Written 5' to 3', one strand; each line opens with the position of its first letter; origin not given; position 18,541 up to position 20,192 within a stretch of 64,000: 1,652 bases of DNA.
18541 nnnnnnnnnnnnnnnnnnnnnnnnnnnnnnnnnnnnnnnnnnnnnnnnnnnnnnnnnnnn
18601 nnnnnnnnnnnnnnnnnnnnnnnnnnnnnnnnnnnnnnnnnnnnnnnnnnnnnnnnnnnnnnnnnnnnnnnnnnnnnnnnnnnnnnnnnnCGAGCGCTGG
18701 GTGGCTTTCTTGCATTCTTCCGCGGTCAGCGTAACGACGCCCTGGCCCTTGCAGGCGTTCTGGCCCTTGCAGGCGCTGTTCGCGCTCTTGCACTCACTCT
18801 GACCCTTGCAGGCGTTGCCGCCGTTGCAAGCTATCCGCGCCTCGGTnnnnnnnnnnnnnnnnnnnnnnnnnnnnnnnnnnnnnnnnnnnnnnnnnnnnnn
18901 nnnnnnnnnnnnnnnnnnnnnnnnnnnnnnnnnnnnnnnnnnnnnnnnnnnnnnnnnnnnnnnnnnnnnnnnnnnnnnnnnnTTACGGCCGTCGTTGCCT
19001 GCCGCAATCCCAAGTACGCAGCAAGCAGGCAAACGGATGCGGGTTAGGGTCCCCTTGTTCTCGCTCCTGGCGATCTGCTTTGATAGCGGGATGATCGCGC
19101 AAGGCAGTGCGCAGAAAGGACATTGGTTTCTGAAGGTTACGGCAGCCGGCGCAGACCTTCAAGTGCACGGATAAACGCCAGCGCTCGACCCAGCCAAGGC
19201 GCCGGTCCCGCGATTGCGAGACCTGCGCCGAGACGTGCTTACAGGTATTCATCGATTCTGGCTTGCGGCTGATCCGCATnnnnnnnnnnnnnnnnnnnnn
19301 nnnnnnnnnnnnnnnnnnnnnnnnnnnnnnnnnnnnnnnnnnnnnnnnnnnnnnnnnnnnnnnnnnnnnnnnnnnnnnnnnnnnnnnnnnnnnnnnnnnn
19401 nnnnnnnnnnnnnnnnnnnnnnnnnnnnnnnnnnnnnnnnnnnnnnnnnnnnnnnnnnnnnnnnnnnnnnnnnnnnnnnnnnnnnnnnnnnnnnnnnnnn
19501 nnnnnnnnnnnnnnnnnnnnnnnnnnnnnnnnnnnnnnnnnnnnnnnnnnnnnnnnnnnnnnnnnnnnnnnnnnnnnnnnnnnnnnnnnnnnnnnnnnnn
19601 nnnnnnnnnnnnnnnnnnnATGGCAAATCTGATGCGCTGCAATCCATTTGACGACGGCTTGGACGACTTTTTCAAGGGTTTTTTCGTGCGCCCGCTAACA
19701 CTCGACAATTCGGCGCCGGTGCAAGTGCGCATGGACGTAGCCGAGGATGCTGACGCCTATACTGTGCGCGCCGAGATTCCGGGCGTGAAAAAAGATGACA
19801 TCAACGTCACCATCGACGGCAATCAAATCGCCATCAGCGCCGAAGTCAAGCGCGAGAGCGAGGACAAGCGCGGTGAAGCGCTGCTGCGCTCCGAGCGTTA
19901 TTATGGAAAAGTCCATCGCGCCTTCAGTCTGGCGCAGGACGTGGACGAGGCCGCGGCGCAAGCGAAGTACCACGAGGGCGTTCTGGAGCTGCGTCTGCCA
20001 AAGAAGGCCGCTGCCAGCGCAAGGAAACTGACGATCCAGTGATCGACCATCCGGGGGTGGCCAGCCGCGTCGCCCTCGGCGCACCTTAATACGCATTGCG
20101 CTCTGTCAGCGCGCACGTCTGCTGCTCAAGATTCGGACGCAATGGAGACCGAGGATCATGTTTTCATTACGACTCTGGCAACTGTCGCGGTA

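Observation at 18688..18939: Precursor built from repeated N/S-A-C-K-G-Q units and carrying a lipobox-like signal end (possible lipid-anchored RiPP)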

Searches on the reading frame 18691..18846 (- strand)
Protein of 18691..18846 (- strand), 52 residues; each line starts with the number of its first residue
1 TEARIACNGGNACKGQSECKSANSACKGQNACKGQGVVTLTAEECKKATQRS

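Call 26: search_protein_representatives(protein=window:18691-18846:-)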
Query: 52 residues. Proteins with E-value up to 0.001 (for the whole library): 834; up to 1e-10: 19; up to 1e-30: 0. The best 150 are listed.
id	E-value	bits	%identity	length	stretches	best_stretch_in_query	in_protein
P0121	3.4e-18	79.9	59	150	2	5-46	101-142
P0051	7.0e-18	79.0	79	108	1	1-52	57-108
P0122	9.3e-15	69.3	51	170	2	3-46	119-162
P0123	3.1e-14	67.7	44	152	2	5-48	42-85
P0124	1.8e-13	65.3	55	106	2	6-46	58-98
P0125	3.2e-13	64.6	53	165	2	5-47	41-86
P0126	3.9e-13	64.3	57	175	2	5-45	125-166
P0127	5.4e-13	63.9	46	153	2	5-47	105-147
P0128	1.8e-12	62.3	63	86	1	1-52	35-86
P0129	4.6e-12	61.0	52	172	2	2-44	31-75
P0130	8.8e-12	60.1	65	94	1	2-50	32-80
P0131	1.2e-11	59.6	53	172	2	2-47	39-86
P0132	1.3e-11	59.6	55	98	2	5-46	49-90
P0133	1.4e-11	59.5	65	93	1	1-48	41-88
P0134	2.0e-11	59.0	69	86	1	2-49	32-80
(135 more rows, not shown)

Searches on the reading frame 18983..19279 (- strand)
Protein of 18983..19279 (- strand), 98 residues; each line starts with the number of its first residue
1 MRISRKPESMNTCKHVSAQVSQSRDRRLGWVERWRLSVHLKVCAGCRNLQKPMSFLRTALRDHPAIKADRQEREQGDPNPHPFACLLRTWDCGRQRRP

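Call 3: search_protein_families(library=ncbifam, proteins=[window:18983-19279:-], max_evalue=0.01)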
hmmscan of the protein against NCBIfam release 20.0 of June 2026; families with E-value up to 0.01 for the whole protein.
window:18983-19279:- (98 aa): 2 families
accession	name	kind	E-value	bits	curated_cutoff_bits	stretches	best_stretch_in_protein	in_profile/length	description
NF052368.1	antisigmaE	subfamily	6.4e-15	54.7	50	1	10-57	1-48/48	anti-sigma factor family protein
TIGR03988.1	antisig_RsrA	equivalog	0.0085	16.2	62.5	0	13-49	2-38/77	mycothiol system anti-sigma-R factor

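Call 4: search_protein_families(library=pfam, proteins=[window:18983-19279:-], max_evalue=0.01)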
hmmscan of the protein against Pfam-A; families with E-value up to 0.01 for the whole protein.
window:18983-19279:- (98 aa): 1 family
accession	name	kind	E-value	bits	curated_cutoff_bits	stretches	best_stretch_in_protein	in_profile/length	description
PF13490.11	zf-HC2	-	2.5e-05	24.7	22.2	1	13-47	1-35/35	Putative zinc-finger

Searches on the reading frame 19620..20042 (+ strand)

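Call 3: search_protein_families(library=ncbifam, proteins=[window:19620-20042:+], max_evalue=0.01)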
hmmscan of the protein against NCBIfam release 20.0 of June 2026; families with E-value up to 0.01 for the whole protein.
window:19620-20042:+ (140 aa): 3 families
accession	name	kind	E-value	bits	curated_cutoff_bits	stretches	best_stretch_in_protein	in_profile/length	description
NF042420.1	Hsp18_Clos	equivalog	1.2e-26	93.5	195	1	8-137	18-142/147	heat shock protein Hsp18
NF041799.1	Hsp14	equivalog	1.1e-17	64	100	1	36-131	19-111/118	archaeal heat shock protein Hsp14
NF041800.1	Hsp20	equivalog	3.9e-17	62.3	140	1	38-134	76-154/162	archaeal heat shock protein Hsp20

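Call 4: search_protein_families(library=pfam, proteins=[window:19620-20042:+], max_evalue=0.01)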
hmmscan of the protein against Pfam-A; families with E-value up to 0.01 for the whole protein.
window:19620-20042:+ (140 aa): 2 families
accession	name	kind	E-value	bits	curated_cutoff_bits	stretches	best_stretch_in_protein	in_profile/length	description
PF00011.27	HSP20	-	1.5e-19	70.5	20.8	1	40-139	2-101/102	Hsp20/alpha crystallin family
PF17886.7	ArsA_HSP20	-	1.1e-05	25.3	22.5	1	45-125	2-62/63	HSP20-like domain found in ArsA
